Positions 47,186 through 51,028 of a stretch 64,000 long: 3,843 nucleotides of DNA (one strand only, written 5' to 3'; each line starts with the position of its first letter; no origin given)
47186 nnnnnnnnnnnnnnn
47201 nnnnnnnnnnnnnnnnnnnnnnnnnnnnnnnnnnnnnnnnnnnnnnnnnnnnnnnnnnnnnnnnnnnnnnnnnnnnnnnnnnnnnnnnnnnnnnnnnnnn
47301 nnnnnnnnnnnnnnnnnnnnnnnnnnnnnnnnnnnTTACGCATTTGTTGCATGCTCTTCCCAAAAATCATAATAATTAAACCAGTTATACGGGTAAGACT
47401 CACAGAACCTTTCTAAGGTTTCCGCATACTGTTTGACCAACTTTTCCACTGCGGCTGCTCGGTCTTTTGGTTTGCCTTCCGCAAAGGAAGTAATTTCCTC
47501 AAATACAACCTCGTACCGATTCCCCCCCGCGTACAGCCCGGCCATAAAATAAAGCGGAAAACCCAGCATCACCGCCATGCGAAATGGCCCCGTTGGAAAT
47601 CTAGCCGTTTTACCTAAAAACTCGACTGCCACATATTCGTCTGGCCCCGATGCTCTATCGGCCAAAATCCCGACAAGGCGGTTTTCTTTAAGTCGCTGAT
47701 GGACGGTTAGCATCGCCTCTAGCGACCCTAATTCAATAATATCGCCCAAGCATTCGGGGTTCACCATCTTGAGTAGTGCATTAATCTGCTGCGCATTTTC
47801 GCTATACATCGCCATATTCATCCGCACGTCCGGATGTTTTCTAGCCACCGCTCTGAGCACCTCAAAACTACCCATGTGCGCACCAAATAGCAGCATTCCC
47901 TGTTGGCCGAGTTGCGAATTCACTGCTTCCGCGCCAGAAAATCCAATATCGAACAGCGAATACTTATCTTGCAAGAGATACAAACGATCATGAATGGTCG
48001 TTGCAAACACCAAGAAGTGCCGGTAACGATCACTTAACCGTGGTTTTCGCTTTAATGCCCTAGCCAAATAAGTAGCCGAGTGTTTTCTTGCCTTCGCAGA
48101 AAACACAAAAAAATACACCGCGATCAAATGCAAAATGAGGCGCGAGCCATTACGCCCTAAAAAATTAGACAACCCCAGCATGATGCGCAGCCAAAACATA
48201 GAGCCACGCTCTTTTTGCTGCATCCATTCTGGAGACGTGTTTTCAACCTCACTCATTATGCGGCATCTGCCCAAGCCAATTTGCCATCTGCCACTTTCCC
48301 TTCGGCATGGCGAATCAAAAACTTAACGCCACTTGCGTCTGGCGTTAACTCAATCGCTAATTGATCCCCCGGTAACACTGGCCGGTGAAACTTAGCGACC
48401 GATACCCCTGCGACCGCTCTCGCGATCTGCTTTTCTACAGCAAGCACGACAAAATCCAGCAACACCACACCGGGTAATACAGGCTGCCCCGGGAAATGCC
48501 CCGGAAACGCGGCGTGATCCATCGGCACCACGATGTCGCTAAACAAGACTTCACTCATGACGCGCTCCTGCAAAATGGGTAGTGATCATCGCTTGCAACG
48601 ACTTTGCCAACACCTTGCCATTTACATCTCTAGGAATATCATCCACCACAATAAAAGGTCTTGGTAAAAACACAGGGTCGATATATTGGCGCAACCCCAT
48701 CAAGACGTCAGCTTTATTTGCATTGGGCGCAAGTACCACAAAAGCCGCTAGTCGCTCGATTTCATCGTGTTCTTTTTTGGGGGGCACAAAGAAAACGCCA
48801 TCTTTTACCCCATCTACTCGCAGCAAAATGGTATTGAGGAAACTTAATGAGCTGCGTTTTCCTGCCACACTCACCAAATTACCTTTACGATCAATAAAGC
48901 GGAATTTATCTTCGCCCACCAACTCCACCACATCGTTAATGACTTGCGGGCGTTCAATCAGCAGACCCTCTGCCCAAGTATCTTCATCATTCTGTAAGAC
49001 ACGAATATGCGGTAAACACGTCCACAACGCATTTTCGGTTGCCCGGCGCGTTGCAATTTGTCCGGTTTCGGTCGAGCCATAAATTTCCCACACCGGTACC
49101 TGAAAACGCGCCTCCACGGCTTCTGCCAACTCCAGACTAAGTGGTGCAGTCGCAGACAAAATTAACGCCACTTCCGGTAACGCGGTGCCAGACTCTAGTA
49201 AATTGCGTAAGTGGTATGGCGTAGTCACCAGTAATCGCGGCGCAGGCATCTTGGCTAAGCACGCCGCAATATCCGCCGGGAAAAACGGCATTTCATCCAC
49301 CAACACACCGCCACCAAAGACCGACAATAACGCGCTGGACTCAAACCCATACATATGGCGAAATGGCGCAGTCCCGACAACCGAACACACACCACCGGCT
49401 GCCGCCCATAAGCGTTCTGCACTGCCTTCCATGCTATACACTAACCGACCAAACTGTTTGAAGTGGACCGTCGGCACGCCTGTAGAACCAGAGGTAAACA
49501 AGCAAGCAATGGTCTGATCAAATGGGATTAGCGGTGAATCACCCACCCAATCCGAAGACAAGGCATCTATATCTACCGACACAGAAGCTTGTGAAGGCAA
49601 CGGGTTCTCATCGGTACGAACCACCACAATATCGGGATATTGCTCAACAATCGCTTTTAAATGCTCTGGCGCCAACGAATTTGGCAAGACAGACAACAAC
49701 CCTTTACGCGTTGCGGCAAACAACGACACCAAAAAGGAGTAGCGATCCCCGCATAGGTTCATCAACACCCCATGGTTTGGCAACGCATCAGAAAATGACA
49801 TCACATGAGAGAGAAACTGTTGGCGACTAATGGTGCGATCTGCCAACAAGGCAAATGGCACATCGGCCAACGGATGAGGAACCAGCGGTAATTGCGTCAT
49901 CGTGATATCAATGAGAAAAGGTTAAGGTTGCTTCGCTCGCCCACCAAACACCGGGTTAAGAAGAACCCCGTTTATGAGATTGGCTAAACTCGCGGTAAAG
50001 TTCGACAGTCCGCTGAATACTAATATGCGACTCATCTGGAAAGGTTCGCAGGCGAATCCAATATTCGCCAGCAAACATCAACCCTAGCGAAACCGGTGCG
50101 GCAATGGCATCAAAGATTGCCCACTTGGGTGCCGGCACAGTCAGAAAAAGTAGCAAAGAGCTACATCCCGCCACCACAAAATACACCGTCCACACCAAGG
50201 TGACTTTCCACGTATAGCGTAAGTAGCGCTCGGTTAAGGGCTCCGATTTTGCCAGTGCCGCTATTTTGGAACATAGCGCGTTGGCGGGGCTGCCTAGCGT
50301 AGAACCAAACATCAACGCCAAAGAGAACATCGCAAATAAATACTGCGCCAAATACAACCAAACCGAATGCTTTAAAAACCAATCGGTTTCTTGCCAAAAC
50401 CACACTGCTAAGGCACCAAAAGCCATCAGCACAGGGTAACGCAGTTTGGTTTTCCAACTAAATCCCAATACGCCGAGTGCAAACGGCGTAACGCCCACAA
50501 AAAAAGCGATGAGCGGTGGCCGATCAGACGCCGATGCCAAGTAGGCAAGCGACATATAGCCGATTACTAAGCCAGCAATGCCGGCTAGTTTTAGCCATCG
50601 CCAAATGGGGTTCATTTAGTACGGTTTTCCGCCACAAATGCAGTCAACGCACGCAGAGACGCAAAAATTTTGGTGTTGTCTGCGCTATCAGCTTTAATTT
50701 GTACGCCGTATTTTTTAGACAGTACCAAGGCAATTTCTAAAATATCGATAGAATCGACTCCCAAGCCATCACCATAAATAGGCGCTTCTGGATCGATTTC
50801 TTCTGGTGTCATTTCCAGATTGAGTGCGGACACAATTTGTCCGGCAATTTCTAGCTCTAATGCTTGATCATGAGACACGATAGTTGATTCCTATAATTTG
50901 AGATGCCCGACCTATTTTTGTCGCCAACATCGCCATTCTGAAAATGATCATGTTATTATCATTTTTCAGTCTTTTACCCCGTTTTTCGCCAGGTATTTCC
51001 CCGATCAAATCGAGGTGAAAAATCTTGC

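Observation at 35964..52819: Aryl-polyene/xanthomonadin-type lipid pigment biosynthetic cluster with XanB2-like chorismatase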

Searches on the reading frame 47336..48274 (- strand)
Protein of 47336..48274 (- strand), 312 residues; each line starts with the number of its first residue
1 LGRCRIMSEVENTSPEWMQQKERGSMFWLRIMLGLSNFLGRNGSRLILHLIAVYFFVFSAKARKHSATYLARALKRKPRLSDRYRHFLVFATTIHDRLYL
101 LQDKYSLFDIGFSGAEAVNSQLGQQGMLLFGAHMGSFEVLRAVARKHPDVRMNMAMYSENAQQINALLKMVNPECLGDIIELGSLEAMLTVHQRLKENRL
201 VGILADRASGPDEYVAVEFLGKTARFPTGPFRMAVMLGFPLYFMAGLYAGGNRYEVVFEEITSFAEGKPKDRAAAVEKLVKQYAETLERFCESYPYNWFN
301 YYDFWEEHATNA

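Call 4: search_protein_families(library=pfam, proteins=[window:47336-48274:-], max_evalue=0.01)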
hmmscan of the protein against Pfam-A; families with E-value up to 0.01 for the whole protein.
window:47336-48274:- (312 aa): 1 family
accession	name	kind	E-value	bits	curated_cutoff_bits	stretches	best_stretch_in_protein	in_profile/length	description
PF03279.18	Lip_A_acyltrans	-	9.9e-12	45.1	22.3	1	112-298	107-286/295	Bacterial lipid A biosynthesis acyltransferase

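Call 6: search_protein_families(library=ncbifam, proteins=[window:47336-48274:-], max_evalue=0.01)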
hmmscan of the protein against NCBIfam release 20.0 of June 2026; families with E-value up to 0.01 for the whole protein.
window:47336-48274:- (312 aa): 4 families
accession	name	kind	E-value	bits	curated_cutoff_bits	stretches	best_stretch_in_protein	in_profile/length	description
NF005919.0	PRK07920.1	equivalog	9.4e-11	41.3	209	1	184-308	179-296/311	phosphatidylinositol mannoside acyltransferase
NF005120.0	PRK06553.1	equivalog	1.1e-08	34.8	273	1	123-306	130-307/308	lipid A biosynthesis lauroyl acyltransferase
NF006487.0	PRK08905.1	equivalog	1.8e-08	33.8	281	1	123-294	100-266/290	lysophospholipid acyltransferase family protein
NF006270.0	PRK08419.1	equivalog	7.6e-08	32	248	1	84-302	72-285/298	lipid A biosynthesis lauroyl acyltransferase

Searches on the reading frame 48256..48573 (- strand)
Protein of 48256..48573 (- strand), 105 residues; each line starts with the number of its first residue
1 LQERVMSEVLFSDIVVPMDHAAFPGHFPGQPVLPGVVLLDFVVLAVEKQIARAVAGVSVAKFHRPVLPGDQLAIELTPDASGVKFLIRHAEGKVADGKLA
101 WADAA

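Call 4: search_protein_families(library=pfam, proteins=[window:48256-48573:-], max_evalue=0.01)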
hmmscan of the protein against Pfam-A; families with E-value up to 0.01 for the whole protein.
window:48256-48573:- (105 aa): 4 families
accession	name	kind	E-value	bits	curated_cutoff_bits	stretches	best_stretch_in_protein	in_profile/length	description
PF07977.19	FabA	-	1.5e-08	34.8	23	1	16-90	33-125/138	FabA-like domain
PF22818.2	ApeI-like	-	3.8e-08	34.1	28.5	1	13-78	19-86/119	ApeI dehydratase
PF01575.25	MaoC_dehydratas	-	0.00055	20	27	1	22-79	43-102/123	MaoC like domain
PF21089.3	PKS_DH_N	-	0.0012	19.2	27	1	29-83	37-96/103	Polyketide synthase dehydratase domain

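Call 34: search_solved_structures(query=window:48256-48573:-, max_evalue=1)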
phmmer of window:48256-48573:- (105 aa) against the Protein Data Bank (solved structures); distinct sequences matched with E-value up to 1: 29.
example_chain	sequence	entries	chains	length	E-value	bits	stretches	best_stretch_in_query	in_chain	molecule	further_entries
6n3p_A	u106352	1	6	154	4.6e-10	42.9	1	18-99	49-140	3-hydroxyacyl-[acyl-carrier-protein] dehydratase FabZ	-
5bux_A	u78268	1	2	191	1.7e-08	37.9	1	18-76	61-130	3-hydroxyacyl-[acyl-carrier-protein] dehydratase FabZ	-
5buw_A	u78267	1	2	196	1.7e-08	37.9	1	18-76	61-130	3-hydroxyacyl-[acyl-carrier-protein] dehydratase FabZ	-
3esi_A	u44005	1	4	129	9.6e-08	35.5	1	17-78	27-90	uncharacterized protein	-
3d6x_A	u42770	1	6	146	2.2e-07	34.3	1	16-78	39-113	(3R)-hydroxymyristoyl-[acyl-carrier-protein] dehydratase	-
4i83_A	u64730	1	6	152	2.6e-07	34.1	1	17-83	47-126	3-hydroxyacyl-[acyl-carrier-protein] dehydratase FabZ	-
6qsr_A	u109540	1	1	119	1.4e-06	31.8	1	22-80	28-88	AMP-dependent synthetase and ligase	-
4zw0_A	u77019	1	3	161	2.7e-06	30.8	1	18-76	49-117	3-hydroxyacyl-[acyl-carrier-protein] dehydratase FabZ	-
4h4g_A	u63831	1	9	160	3.1e-06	30.6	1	18-94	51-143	(3R)-hydroxymyristoyl-[acyl-carrier-protein] dehydratase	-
8ayd_AA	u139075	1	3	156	1.2e-05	28.7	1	20-79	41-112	3-hydroxyacyl-[acyl-carrier-protein] dehydratase FabZ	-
5buy_A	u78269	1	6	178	3.6e-05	27.2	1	16-45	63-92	3-hydroxyacyl-[acyl-carrier-protein] dehydratase FabZ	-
1u1z_A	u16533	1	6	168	4.4e-05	26.9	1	18-74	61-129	(3R)-hydroxymyristoyl-[acyl carrier protein] dehydratase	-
6ihc_A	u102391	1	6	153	0.00028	24.4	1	18-76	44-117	3-hydroxyacyl-[acyl-carrier-protein] dehydratase FabZ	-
2glv_A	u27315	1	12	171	0.0004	23.9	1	18-76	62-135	(3R)-hydroxymyristoyl-acyl carrier protein dehydratase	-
7qv0_A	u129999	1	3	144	0.00044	23.7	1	21-79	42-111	Beta-hydroxyacyl-(Acyl-carrier-protein) dehydratase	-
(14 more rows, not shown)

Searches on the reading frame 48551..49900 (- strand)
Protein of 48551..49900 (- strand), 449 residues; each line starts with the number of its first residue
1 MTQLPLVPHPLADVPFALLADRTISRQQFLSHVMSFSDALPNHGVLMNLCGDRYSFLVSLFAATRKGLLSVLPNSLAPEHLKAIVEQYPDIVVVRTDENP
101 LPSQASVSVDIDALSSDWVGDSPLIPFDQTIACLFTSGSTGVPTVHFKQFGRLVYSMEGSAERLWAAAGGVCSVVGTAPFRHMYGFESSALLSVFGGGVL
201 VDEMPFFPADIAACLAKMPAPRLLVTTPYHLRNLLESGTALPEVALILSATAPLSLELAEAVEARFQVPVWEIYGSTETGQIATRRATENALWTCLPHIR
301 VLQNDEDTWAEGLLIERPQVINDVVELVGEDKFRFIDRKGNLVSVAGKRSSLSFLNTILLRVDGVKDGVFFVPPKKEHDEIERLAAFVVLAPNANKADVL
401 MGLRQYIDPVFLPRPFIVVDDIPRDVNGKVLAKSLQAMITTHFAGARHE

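Call 4: search_protein_families(library=pfam, proteins=[window:48551-49900:-], max_evalue=0.01)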
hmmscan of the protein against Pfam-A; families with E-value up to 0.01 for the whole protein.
window:48551-49900:- (449 aa): 2 families
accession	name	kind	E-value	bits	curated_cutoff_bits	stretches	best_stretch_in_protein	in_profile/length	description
PF00501.34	AMP-binding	-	2.1e-18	66.8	29.9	1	21-293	19-338/384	AMP-binding enzyme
PF13193.12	AMP-binding_C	-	4.3e-05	24.8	24.5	1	374-429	19-76/76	AMP-binding enzyme C-terminal domain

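Call 6: search_protein_families(library=ncbifam, proteins=[window:48551-49900:-], max_evalue=0.01)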
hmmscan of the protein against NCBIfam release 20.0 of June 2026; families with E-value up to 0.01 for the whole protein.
window:48551-49900:- (449 aa): 50 families (the best 25 are shown)
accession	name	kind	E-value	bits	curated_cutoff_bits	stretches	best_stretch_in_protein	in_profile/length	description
TIGR02372.1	4_coum_CoA_lig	equivalog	5.6e-27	94.4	334.7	1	133-430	100-385/386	4-coumarate--CoA ligase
NF004837.0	PRK06187.1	subfamily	3.7e-14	51.9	476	2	123-288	165-332/531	long-chain-fatty-acid--CoA ligase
NF004114.0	PRK05605.1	equivalog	2.8e-10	39.1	766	2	323-441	453-571/575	long-chain-fatty-acid--CoA ligase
NF004511.1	PRK05852.1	equivalog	1.2e-09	37.4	650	1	133-291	160-324/505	FadD7 family fatty acid--CoA ligase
NF004758.0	PRK06087.1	equivalog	1.5e-09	36.8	736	1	82-280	145-340/548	medium-chain fatty-acid--CoA ligase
NF005858.0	PRK07787.1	subfamily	1.9e-09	36.5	575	1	21-283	24-283/471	acyl-CoA synthetase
TIGR01923.1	menE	equivalog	3.3e-08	32.8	330.15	1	53-284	34-266/442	o-succinylbenzoate--CoA ligase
TIGR03098.1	ligase_PEP_1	hypoth_equivalog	4e-08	32.2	592.35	1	324-436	403-515/517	acyl-CoA ligase (AMP-forming), exosortase A system-associated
NF006167.0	PRK08308.1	equivalog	9.5e-08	31.3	513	1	135-436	108-408/414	acyl-CoA synthetase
NF005801.1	PRK07656.1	equivalog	1.9e-07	30.1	657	1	128-286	164-324/500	FadD3 family acyl-CoA ligase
NF004716.0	PRK06060.1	equivalog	2.1e-07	29.5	1228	1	123-285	140-304/705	p-hydroxybenzoic acid--AMP ligase FadD22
NF006181.0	PRK08314.1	subfamily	3.1e-07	29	705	1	127-292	203-369/563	long-chain-fatty-acid--CoA ligase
TIGR01733.1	AA-adenyl-dom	subfamily_domain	3.7e-07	29.3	317.4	1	127-285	119-279/409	amino acid adenylation domain-containing protein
NF002966.0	PRK03640.1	equivalog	5.6e-07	28.5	556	1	125-287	138-299/483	o-succinylbenzoate--CoA ligase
NF003417.0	PRK04813.1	subfamily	6.3e-07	28.3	476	1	343-438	402-502/505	D-alanine--poly(phosphoribitol) ligase subunit DltA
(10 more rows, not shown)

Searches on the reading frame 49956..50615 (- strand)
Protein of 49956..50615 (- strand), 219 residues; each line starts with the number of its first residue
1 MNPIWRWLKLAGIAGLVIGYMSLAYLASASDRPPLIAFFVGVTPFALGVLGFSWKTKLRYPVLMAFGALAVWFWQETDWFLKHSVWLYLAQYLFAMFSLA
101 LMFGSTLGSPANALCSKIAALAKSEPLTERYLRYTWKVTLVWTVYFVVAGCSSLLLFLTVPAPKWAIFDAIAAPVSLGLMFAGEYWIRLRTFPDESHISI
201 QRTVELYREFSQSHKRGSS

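Call 4: search_protein_families(library=pfam, proteins=[window:49956-50615:-], max_evalue=0.01)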
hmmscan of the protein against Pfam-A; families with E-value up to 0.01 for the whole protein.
window:49956-50615:- (219 aa): 0 families

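Call 5: search_protein_families(library=pfam, proteins=[window:49956-50615:-], max_evalue=1)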
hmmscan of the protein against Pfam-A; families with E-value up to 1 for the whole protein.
window:49956-50615:- (219 aa): 1 family
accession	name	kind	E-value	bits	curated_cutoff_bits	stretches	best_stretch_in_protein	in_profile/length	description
PF17197.9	DUF5134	-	0.48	10.8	29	1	54-165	25-130/152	Domain of unknown function (DUF5134)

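Call 6: search_protein_families(library=ncbifam, proteins=[window:49956-50615:-], max_evalue=0.01)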
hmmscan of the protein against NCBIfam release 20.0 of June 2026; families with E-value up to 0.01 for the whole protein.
window:49956-50615:- (219 aa): 0 families

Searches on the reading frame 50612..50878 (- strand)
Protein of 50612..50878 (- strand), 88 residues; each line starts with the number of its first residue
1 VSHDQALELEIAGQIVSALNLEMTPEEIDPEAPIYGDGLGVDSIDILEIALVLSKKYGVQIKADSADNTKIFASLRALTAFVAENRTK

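Call 4: search_protein_families(library=pfam, proteins=[window:50612-50878:-], max_evalue=0.01)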
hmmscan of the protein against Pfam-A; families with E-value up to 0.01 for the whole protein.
window:50612-50878:- (88 aa): 1 family
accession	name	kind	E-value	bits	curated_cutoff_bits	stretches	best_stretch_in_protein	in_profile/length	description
PF00550.31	PP-binding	-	6.9e-08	33.1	20.8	1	21-66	11-54/67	Phosphopantetheine attachment site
